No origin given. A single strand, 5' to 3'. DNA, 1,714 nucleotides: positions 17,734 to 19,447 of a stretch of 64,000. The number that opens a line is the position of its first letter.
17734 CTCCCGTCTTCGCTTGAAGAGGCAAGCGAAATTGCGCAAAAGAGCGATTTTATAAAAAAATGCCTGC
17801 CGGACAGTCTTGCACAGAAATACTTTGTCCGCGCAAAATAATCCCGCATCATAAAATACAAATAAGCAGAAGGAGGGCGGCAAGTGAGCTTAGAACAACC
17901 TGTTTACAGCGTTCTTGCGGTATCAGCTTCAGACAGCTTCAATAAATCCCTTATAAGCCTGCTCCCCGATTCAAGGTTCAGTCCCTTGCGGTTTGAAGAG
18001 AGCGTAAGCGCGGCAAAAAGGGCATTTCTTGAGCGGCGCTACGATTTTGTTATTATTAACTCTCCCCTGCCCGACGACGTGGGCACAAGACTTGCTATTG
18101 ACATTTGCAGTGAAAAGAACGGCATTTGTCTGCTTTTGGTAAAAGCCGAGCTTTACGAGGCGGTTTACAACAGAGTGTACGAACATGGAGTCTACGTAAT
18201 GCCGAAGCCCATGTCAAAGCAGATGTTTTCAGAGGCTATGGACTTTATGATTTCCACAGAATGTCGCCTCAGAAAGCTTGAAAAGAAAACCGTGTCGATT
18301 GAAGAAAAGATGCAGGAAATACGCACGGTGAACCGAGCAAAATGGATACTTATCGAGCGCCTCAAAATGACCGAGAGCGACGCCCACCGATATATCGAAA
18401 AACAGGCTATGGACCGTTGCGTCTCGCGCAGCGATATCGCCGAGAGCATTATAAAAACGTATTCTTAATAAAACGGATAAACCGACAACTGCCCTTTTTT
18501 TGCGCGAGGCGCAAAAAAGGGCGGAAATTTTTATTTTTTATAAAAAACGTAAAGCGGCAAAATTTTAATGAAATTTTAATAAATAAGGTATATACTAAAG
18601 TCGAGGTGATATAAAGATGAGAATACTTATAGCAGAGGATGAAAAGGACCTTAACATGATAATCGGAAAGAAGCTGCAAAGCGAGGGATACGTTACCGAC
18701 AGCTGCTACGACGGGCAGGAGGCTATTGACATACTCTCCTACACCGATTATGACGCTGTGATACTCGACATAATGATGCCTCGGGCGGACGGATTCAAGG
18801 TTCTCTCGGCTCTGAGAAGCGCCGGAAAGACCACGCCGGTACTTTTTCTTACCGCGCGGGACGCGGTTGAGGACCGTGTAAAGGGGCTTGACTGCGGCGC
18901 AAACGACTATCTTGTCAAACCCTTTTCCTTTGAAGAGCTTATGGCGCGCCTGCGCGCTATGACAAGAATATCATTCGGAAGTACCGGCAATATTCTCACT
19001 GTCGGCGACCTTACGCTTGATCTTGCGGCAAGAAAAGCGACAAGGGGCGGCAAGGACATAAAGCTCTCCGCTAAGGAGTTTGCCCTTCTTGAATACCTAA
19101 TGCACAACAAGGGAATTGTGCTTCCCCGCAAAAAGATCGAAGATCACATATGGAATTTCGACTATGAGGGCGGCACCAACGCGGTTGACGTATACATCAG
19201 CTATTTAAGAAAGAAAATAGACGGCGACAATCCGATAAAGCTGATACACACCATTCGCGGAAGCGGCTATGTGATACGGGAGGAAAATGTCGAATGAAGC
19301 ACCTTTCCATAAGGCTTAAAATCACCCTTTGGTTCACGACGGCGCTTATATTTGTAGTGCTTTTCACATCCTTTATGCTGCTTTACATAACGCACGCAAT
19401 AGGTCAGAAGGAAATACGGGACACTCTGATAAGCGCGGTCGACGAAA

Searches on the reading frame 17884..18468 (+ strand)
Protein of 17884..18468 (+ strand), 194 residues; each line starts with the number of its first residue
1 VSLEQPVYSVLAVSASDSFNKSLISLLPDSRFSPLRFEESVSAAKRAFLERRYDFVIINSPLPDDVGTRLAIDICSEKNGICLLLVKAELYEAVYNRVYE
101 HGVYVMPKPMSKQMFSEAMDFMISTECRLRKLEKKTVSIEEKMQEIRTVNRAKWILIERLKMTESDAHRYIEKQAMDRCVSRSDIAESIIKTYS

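Call 6: search_protein_families(library=pfam, proteins=[window:17884-18468:+])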
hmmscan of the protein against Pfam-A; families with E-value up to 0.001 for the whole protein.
window:17884-18468:+ (194 aa): 1 family
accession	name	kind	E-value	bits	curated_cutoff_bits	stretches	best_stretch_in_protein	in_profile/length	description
PF03861.19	ANTAR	-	1.1e-16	60.7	27.3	1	140-190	4-54/54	ANTAR domain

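Call 17: find_homologous_proteins(query=window:17884-18468:+)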
Query window:17884-18468:+ (194 aa): 5272 proteins with E <= 0.001 among 5484 candidates; the best 120 are listed.
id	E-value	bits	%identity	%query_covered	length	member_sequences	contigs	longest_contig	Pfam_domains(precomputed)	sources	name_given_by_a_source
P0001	2.1e-117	407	99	100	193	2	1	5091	PF03861.20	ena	-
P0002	6.4e-105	366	87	100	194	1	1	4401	PF03861.20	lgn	-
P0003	1.4e-97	342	80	99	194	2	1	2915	PF03861.20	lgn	-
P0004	1.3e-84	300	71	100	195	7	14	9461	PF03861.20,PF00072.31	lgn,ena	-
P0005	4.3e-84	298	70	100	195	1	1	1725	PF03861.20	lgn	-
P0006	7.2e-84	297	72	100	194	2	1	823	PF03861.20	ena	-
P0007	1.5e-83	296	69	100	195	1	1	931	PF03861.20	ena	-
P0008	3.9e-83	295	67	100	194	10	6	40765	PF03861.20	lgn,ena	-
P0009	9.6e-83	294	69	100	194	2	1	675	PF03861.20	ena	-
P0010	1.9e-82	293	69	100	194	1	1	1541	PF03861.20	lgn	-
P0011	2.0e-82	293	69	99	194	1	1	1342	PF03861.20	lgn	-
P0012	2.1e-82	293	69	100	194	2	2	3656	PF03861.20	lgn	-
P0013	2.1e-82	293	68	100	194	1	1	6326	PF03861.20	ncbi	-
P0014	3.3e-82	292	68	100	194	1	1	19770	PF03861.20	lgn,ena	-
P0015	7.7e-82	291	67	100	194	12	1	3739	PF03861.20,PF00072.31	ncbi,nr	ncbi:MAG: ANTAR domain-containing protein [Acutalibacteraceae bacterium]|nr:ANTAR domain-containing 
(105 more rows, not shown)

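Call 20: find_related_loci(query=A1, collection=genome_contigs, flank=10000)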
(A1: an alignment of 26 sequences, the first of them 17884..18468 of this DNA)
Query A1 (194 aa) in genome_contigs; peptide patterns used: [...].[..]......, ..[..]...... (x = any residue, [..] = any of these).
600 stretches matched a pattern (row limit reached: there are more); 522 encode a relative of the query (tblastn E <= 1e-3); the best 80 are kept; 80 distinct loci.
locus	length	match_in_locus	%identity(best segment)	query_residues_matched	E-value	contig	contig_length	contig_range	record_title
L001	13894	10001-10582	68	1-194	8e-92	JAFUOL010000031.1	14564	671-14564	MAG: Clostridia bacterium isolate RGIG4680 Roe_deer_Rectum-5__c130457, whole genome shotgun sequence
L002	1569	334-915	65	1-194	2e-93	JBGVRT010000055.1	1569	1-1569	MAG: Eubacteriales bacterium isolate fecal_MAG_134 fecal_MAG_134_contig_0055, whole genome shotgun sequence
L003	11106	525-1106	65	1-194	1e-84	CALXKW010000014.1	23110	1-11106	MAG: uncultured Clostridia bacterium isolate BRZ_AL__bin4 genome assembly, contig: BRZ_AL__NODE_1937_length_23110_cov_3.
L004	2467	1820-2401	63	1-194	1e-84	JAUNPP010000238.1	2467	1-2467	MAG: Lachnospiraceae bacterium isolate S36M_St_33 NODE_20418_length_2467_cov_25.706053, whole genome shotgun sequence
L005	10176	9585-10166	61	1-194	3e-82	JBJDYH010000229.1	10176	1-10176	MAG: Faecousia sp. isolate LOHA11_bin.003 NODE_3558_length_10176_cov_12.021638, whole genome shotgun sequence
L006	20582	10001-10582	62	1-194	2e-82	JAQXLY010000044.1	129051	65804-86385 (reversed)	MAG: Lachnospiraceae bacterium isolate SUG1314 k141_272503, whole genome shotgun sequence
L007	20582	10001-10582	62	1-194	2e-82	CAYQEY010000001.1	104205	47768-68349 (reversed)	MAG TPA_asm: uncultured Lachnospiraceae bacterium isolate binchicken_co370_248 genome assembly, contig: NODE_279_length_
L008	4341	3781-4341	60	1-187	1e-80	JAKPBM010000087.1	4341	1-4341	MAG: Bacillota bacterium isolate USSF_metabat.36 k201_732727, whole genome shotgun sequence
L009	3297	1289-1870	60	1-194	5e-81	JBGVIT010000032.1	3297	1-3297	MAG: Clostridia bacterium isolate fecal_MAG_129 fecal_MAG_129_contig_0032, whole genome shotgun sequence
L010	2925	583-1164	60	1-194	2e-81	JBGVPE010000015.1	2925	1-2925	MAG: Acutalibacteraceae bacterium isolate fecal_MAG_195 fecal_MAG_195_contig_0015, whole genome shotgun sequence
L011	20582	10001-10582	61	1-194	1e-80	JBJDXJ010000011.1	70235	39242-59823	MAG: Clostridia bacterium isolate LOHA14_bin.007 NODE_135_length_70235_cov_8.559191, whole genome shotgun sequence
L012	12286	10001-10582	60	1-194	2e-80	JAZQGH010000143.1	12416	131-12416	MAG: Acutalibacteraceae bacterium isolate T1900044631_TS20190097.MAGScoT_cleanbin_000009 SGB_1035_k141_923693, whole gen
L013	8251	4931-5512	61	1-194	2e-80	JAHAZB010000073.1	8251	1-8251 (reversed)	MAG: Eubacteriales bacterium isolate MB2.42 k127_590574, whole genome shotgun sequence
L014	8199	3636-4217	60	1-194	2e-80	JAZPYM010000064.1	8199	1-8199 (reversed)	MAG: Congzhengia sp. isolate T1900044647_TS20190113.MAGScoT_cleanbin_000011 SGB_1386_k141_2880800, whole genome shotgun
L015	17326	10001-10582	63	1-194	7e-80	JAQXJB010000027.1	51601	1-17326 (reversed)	MAG: Clostridiales bacterium isolate SUG1240 k141_5075194, whole genome shotgun sequence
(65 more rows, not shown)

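Call 30: search_solved_structures(query=window:17884-18468:+, max_evalue=0.01, show_alignments=2)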
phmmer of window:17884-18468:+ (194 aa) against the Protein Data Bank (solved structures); distinct sequences matched with E-value up to 0.01: 2.
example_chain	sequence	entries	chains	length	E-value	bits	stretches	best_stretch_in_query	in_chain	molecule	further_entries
1s8n_A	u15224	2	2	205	1e-09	41.4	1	49-192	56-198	putative antiterminator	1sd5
1qo0_D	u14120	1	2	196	0.00067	22.4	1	101-188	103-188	AMIR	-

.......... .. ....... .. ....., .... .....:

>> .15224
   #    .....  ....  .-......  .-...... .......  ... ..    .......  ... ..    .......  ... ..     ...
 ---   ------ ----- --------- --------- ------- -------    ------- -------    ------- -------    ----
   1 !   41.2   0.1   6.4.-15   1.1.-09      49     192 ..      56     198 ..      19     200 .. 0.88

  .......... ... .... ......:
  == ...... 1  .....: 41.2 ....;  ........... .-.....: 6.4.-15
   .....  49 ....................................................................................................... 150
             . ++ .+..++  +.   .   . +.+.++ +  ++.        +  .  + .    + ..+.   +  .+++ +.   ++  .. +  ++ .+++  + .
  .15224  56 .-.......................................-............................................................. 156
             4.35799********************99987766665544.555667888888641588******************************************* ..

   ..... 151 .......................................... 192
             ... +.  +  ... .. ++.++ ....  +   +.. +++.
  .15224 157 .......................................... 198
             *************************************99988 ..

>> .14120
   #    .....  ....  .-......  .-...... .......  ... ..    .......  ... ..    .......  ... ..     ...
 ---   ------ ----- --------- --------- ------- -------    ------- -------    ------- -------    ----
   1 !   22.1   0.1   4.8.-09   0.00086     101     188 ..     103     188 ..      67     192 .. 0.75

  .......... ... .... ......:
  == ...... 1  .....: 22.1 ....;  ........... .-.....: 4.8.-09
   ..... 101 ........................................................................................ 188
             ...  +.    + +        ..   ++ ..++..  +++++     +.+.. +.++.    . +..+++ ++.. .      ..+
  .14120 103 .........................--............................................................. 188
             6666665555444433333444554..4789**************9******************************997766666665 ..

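Call 45: search_protein_families(library=ncbifam, proteins=[window:17884-18468:+])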
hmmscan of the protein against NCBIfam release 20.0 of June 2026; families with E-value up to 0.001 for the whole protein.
window:17884-18468:+ (194 aa): 0 families

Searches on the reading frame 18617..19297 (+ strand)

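Call 6: search_protein_families(library=pfam, proteins=[window:18617-19297:+])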
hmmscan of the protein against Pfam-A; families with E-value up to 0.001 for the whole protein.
window:18617-19297:+ (226 aa): 2 families
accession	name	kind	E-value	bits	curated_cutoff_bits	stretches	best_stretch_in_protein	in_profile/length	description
PF00072.30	Response_reg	-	2e-30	105.7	30.2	1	3-112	1-110/111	Response regulator receiver domain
PF00486.34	Trans_reg_C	-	1.3e-25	89.7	26.2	1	145-219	1-76/77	Transcriptional regulatory protein, C terminal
